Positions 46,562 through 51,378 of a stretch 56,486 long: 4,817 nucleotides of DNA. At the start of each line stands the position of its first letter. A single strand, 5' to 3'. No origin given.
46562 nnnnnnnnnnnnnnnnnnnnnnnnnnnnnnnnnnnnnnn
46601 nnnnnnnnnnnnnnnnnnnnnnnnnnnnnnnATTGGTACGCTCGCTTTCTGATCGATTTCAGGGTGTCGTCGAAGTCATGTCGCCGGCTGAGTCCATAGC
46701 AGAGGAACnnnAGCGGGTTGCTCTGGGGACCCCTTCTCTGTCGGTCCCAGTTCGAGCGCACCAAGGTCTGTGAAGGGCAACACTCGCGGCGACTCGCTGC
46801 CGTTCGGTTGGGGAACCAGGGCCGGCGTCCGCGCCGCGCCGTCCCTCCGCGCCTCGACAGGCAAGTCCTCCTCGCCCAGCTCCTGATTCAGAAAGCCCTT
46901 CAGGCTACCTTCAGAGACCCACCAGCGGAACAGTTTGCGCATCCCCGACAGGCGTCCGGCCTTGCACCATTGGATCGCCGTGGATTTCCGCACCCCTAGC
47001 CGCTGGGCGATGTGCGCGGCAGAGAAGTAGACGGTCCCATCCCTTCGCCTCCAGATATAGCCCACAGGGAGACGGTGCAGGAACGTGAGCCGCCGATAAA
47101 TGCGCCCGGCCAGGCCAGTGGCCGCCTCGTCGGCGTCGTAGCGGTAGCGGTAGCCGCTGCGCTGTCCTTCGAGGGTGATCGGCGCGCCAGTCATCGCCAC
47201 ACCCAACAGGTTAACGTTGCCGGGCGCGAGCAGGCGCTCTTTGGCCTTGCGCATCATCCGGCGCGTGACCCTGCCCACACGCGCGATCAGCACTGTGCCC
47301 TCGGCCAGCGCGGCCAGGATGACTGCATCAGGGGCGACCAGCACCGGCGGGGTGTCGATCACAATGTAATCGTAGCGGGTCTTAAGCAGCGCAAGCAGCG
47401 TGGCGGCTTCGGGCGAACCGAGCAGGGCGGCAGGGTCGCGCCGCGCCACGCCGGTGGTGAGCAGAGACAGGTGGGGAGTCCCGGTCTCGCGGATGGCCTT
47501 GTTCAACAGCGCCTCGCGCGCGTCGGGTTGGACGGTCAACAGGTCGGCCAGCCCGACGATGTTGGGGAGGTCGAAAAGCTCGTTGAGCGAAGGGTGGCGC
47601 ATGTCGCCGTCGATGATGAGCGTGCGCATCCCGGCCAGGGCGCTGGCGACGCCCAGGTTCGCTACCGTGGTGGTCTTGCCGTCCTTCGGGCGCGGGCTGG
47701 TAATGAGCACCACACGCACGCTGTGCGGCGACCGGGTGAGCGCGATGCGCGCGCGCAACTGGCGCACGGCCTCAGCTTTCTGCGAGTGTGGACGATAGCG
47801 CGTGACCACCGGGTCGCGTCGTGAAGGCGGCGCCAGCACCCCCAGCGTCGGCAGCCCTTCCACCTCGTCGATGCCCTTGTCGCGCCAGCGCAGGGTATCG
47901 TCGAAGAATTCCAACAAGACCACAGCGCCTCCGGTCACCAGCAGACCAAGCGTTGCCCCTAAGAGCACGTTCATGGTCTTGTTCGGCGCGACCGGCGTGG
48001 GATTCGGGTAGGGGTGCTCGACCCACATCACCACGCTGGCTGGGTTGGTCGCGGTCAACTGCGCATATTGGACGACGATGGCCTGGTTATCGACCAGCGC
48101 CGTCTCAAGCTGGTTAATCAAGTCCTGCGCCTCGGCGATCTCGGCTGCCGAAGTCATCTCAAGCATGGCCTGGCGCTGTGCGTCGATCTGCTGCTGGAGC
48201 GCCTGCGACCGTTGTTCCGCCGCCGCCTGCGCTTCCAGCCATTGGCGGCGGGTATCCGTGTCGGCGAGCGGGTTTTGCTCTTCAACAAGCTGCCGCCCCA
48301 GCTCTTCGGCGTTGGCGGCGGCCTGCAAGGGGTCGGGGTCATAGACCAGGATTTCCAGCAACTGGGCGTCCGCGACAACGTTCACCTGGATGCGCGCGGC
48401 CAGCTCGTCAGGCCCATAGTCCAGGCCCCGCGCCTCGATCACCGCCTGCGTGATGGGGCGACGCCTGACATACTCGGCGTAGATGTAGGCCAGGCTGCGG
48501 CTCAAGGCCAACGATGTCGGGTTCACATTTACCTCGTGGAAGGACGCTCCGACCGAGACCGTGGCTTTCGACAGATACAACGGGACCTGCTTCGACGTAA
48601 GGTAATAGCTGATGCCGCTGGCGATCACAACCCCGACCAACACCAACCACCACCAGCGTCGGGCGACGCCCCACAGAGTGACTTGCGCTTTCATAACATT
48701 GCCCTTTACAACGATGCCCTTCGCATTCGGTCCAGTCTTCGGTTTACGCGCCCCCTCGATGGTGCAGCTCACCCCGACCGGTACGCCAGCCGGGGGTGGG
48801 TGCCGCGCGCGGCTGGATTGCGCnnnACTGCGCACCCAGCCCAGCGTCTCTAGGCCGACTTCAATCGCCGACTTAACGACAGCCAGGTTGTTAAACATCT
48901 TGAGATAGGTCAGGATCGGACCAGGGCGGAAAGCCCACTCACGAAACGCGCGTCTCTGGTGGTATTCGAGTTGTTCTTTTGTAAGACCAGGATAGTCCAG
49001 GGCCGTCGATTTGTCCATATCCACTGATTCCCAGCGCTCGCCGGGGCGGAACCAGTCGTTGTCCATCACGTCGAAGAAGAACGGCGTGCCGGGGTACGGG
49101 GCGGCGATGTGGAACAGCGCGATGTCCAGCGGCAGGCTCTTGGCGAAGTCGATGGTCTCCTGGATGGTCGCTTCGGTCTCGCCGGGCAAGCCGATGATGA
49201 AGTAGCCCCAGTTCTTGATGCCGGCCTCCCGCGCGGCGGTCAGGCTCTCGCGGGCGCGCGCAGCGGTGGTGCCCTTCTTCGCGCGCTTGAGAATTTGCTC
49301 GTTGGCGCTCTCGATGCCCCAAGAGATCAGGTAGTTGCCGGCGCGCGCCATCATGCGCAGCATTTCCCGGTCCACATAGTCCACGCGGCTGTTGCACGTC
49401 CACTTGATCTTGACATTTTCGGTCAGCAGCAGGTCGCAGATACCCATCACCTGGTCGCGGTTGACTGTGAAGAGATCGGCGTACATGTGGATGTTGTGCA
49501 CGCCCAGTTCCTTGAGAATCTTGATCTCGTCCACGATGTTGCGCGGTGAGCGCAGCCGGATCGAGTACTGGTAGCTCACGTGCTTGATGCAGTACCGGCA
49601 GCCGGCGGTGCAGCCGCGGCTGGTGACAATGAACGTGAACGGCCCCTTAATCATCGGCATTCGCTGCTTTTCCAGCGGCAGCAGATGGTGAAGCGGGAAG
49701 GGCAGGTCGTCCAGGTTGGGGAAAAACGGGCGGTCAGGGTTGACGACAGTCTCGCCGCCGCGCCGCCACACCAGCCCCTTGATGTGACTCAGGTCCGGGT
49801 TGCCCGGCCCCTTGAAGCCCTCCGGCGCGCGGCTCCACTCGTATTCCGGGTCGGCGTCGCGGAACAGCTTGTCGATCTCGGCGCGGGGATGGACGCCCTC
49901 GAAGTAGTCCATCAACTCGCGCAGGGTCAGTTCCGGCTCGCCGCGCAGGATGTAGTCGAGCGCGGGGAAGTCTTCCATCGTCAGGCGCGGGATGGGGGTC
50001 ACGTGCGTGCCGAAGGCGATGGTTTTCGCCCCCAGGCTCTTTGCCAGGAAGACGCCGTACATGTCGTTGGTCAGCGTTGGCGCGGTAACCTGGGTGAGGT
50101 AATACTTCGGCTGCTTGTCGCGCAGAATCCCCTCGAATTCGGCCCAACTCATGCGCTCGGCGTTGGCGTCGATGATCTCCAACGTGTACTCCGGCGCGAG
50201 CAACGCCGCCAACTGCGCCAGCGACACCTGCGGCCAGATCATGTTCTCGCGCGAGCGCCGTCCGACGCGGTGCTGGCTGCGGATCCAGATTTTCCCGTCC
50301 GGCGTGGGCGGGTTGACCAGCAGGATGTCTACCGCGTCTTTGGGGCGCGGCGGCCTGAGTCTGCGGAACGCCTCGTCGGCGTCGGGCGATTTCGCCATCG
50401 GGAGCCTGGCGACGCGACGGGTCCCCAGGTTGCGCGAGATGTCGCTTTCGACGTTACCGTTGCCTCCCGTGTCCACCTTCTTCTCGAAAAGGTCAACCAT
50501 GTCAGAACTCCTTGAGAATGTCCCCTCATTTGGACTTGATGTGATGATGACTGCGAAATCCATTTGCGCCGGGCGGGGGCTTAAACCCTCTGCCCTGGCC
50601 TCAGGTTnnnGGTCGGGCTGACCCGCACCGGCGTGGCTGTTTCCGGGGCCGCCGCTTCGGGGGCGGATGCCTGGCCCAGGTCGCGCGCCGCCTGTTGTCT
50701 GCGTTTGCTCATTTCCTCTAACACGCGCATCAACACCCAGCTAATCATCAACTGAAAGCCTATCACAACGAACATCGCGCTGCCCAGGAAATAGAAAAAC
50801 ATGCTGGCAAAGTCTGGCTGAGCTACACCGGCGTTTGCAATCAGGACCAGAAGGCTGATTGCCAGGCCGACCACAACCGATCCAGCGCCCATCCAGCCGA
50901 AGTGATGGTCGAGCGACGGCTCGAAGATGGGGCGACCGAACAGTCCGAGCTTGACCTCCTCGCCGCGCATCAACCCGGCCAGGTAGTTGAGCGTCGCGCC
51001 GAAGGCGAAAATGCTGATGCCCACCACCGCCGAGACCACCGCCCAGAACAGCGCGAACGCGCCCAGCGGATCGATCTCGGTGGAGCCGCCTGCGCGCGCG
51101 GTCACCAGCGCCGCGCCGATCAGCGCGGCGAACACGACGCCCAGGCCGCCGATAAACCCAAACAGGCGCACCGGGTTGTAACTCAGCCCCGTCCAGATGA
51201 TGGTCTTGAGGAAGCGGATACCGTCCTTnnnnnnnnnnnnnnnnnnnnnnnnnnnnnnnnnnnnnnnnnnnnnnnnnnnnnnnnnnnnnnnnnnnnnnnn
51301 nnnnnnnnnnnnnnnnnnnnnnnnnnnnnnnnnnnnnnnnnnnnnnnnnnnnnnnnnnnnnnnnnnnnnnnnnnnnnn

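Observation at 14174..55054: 41-kb, 31-gene single-strand glycan supercluster that merges three assembly logics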

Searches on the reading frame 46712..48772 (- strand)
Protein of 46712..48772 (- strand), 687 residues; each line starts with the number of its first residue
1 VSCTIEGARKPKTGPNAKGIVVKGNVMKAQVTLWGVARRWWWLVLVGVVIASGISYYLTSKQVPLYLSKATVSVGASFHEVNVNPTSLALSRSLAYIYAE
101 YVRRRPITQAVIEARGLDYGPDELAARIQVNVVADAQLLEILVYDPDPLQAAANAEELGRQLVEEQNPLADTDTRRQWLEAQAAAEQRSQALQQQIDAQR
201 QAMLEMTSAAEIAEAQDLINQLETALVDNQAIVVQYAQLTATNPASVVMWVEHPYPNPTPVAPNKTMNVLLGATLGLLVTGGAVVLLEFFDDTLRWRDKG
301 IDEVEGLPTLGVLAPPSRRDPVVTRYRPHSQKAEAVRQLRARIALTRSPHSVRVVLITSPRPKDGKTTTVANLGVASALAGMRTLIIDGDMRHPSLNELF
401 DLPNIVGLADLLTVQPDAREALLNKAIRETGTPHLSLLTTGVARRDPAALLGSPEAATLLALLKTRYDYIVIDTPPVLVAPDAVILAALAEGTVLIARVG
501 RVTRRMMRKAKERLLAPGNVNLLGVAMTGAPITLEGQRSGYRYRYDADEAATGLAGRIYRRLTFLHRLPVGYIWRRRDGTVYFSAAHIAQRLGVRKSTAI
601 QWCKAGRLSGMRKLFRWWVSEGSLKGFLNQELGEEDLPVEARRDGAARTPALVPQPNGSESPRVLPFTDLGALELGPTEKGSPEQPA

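Call 6: search_protein_families(library=pfam, proteins=[window:46712-48772:-], max_evalue=0.01)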
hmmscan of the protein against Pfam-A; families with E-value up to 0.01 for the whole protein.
window:46712-48772:- (687 aa): 4 families
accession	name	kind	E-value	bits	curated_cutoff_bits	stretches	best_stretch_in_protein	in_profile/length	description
PF13614.12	AAA_31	-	5.4e-07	30.1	27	1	364-486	13-137/177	AAA domain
PF01656.29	CbiA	-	0.00023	21.5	25.4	1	363-397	9-43/125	CobQ/CobB/MinD/ParA nucleotide binding domain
PF12728.13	HTH_17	-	0.0003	21.4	27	1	582-630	1-49/51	Helix-turn-helix domain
PF10609.15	ParA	-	0.0011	18.9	27.1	1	354-525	5-170/246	NUBPL iron-transfer P-loop NTPase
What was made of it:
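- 46709..48772 (-): Polysaccharide co-polymerase fused to a BY-tyrosine kinase, with a YRYRY cluster and an extra C-terminal HTH_17 domain. HTH_17 E 3e-4 (call 6).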

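Call 12: search_protein_families(library=ncbifam, proteins=[window:46712-48772:-], max_evalue=0.1)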
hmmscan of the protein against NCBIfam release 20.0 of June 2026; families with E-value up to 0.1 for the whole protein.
window:46712-48772:- (687 aa): 19 families
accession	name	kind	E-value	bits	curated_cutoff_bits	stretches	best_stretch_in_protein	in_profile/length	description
TIGR01007.1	eps_fam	subfamily_domain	1.9e-42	145.2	108.05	1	336-541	3-199/204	polysaccharide biosynthesis tyrosine autokinase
NF007350.0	PRK09841.1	equivalog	3.5e-30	104.8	1248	2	322-529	501-702/726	tyrosine-protein kinase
TIGR03018.1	pepcterm_TyrKin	hypoth_equivalog_domain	8.9e-28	97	230.65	1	323-514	2-196/207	XrtA-associated tyrosine autokinase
TIGR03029.1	EpsG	equivalog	5.8e-27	94.5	313.8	1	322-524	73-269/274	chain length determinant protein tyrosine kinase EpsG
TIGR01005.1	eps_transp_fam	subfamily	6.6e-27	94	411.7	2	327-525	521-713/754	exopolysaccharide transport protein family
NF008568.0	PRK11519.1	equivalog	1.8e-24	85.9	1068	1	331-526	505-694/720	tyrosine-protein kinase Wzc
TIGR01006.1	polys_exp_MPA1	subfamily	9.7e-12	44.8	296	2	251-313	160-221/226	CspC family polysaccharide chain length determinant protein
TIGR01968.1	minD_bact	equivalog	5.3e-11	42.4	212.9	1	353-476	2-121/261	septum site-determining protein MinD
TIGR01969.1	minD_arch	subfamily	1.8e-09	37.2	201.75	1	353-496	1-137/251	cell division ATPase MinD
TIGR03017.1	EpsF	equivalog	1.1e-08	34.2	422.75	1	180-313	311-443/444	chain length determinant protein EpsF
NF008079.0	PRK10818.1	equivalog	7.6e-05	22.2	508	1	353-480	3-127/270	septum site-determining protein MinD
TIGR03453.1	partition_RepA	equivalog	0.00057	18.8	348.45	1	346-497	98-262/387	plasmid partitioning protein RepA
NF041546.1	ParA_partition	equivalog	0.0027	17.3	180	0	365-391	12-38/203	ParA family partition ATPase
NF008669.0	PRK11670.1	equivalog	0.018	14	348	1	354-476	109-225/369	iron-sulfur cluster carrier protein ApbC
NF010443.0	PRK13869.1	subfamily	0.018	13.8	446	1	347-399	116-167/405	plasmid-partitioning protein RepA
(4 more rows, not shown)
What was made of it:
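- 46709..48772 (-): TIGR01007 145 bits, cutoff 108 (call 12).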

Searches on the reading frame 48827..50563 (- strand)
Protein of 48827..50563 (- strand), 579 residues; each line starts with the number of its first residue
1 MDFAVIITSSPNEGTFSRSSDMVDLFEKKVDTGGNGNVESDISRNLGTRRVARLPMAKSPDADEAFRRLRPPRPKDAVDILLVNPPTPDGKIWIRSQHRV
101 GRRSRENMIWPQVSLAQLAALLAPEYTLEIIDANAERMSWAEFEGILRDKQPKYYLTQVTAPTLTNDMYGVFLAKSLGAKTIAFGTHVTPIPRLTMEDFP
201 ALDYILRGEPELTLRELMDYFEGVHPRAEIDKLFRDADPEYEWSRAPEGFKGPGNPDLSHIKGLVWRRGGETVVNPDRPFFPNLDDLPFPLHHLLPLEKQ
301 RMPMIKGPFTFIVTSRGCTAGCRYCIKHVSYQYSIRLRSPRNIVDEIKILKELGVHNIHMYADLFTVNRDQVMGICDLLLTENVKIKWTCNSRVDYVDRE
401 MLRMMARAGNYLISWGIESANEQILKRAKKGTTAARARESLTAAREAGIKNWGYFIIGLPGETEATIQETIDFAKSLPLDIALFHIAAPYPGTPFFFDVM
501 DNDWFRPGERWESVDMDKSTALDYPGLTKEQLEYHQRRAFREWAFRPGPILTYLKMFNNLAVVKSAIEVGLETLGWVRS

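Call 6: search_protein_families(library=pfam, proteins=[window:48827-50563:-], max_evalue=0.01)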
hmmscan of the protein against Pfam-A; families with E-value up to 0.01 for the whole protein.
window:48827-50563:- (579 aa): 2 families
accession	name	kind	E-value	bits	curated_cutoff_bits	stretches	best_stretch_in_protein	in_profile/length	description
PF04055.27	Radical_SAM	-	1.2e-27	97.6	29.5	1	312-474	1-166/166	Radical SAM superfamily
PF02310.24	B12-binding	-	4.2e-05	23.8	32.1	1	109-217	11-120/121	B12 binding domain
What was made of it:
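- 48824..50563 (-): B12-binding radical SAM enzyme, HpnJ-like (third gene of the conserved triad). Radical_SAM 98 bits (call 6).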

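Call 12: search_protein_families(library=ncbifam, proteins=[window:48827-50563:-], max_evalue=0.1)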
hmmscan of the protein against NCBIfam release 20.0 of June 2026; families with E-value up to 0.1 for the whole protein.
window:48827-50563:- (579 aa): 45 families (the best 25 are shown)
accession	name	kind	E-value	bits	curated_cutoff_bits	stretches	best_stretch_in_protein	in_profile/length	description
TIGR03471.1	HpnJ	equivalog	2.5e-59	201.4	577.6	2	257-575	141-465/472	hopanoid biosynthesis associated radical SAM protein HpnJ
TIGR02026.1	BchE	equivalog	4e-40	138.1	481.35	2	257-549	143-442/497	magnesium-protoporphyrin IX monomethyl ester anaerobic oxidative cyclase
NF050148.1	rSAM_ApyD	equivalog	6e-37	127.4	750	1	256-500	149-394/645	RiPP biosynthesis radical SAM protein ApyD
TIGR04014.1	B12_SAM_MJ_0865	equivalog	2.9e-32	112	360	1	255-499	112-358/434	methyl-coenzyme M reductase glutamine C-methyltransferase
TIGR04479.1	bcpD_PhpK_rSAM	subfamily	2.2e-31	108.8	600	1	257-521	196-453/504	PhpK family radical SAM P-methyltransferase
NF038361.1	rSAM_Sden_1168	equivalog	4.3e-30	104.8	575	1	260-502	226-476/560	Sden_1168 family B12-binding radical SAM P-methyltransferase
NF033070.1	rSAM_AprD4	equivalog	1.8e-27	96.3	500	1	274-506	158-397/456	AprD4 family radical SAM diol-dehydratase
TIGR04072.2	rSAM_ladder_B12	equivalog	8.6e-24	84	360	1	311-478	182-350/443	lipid biosynthesis B12-binding/radical SAM protein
TIGR04385.1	B12_rSAM_cofa1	equivalog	5.1e-23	82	450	1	261-475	148-362/438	B12 lower ligand biosynthesis radical SAM protein BzaD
TIGR04013.1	B12_SAM_MJ_1487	hypoth_equivalog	5.2e-19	68.3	251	2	393-495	248-353/382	TIGR04013 family B12-binding domain/radical SAM domain-containing protein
TIGR03975.1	rSAM_ocin_1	subfamily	1.5e-18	66.7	281.85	1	195-474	175-427/606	RiPP maturation radical SAM C-methyltransferase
TIGR04367.1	HpnR_B12_rSAM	equivalog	1.4e-15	56.8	650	1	275-494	153-368/490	hopanoid C-3 methylase HpnR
TIGR04295.1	B12_rSAM_oligo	hypoth_equivalog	2e-13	49.8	400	1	304-446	195-332/422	TIGR04295 family B12-binding domain-containing radical SAM protein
TIGR04190.1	B12_SAM_Ta0216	equivalog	2.6e-13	49.4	500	1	258-477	159-394/554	TIGR04190 family B12-binding domain/radical SAM domain protein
NF040542.1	rSAM_RCCLKC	equivalog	4.7e-13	49.1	450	1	273-468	151-341/423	arsinothricin biosynthesis radical SAM protein ArsL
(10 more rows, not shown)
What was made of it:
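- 48824..50563 (-): HpnJ 201 bits, below cutoff 578 (call 12).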

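Call 74: find_related_loci(query=window:48827-50563:-, collection=metagenome_contigs, flank=10000)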
Query window:48827-50563:- (579 aa) in metagenome_contigs; peptide patterns used: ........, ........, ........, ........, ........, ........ (x = any residue, [..] = any of these).
600 stretches matched a pattern (row limit reached: there are more); 568 encode a relative of the query (tblastn E <= 1e-3); the best 80 are kept; 80 distinct loci.
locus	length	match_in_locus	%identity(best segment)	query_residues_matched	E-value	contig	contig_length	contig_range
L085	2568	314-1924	69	39-579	0e+0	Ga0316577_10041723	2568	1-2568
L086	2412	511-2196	67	39-578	0e+0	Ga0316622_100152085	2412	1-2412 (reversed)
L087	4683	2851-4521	68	45-578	0e+0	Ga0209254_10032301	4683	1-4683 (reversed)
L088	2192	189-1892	66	38-579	0e+0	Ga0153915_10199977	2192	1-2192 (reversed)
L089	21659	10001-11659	68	29-579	0e+0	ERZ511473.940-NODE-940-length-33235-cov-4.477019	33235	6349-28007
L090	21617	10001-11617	70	39-577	0e+0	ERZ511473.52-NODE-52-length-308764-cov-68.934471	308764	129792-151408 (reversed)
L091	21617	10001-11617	70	39-577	0e+0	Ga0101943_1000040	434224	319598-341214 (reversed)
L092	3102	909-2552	66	27-579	0e+0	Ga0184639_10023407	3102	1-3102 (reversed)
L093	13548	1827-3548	65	33-578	0e+0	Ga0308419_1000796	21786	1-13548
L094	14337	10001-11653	66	29-577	0e+0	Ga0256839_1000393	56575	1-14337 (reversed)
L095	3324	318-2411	66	41-577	0e+0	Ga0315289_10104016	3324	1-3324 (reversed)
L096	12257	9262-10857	67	44-579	0e+0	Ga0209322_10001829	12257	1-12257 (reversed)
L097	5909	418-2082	69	27-577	0e+0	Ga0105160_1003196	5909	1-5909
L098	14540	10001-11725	66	6-577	0e+0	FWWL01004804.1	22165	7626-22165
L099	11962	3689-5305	69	39-577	0e+0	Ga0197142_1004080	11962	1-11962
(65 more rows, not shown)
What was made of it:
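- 48824..50563 (-): 62-70% identical in at least 568 metagenome stretches (call 74).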

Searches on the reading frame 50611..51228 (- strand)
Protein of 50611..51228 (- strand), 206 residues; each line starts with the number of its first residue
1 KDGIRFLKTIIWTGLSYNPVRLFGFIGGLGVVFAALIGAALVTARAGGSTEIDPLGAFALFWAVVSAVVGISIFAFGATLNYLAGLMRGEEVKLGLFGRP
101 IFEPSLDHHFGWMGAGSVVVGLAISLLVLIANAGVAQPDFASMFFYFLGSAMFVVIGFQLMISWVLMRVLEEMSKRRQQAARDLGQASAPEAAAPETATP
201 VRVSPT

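Call 81: search_protein_families(library=pfam, proteins=[window:50611-51228:-], max_evalue=10)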
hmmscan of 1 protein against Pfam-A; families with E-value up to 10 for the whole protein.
seq(206 aa): 2 families
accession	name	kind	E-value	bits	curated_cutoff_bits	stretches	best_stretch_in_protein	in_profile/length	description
PF20563.3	DUF6773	-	0.033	14.5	27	1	117-181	91-155/163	Family of unknown function (DUF6773)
PF00335.26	Tetraspanin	-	2.4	8.2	32.1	1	61-167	7-99/225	Tetraspanin family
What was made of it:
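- On Three-component extracytoplasmic glycosylation system: The C-terminal four-TM part of 50608 has no GtrA match even at E 10 (call 81).
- Tried and rejected: No GtrA-like domain was found in the C-terminal TM region of 50608 (call 81).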
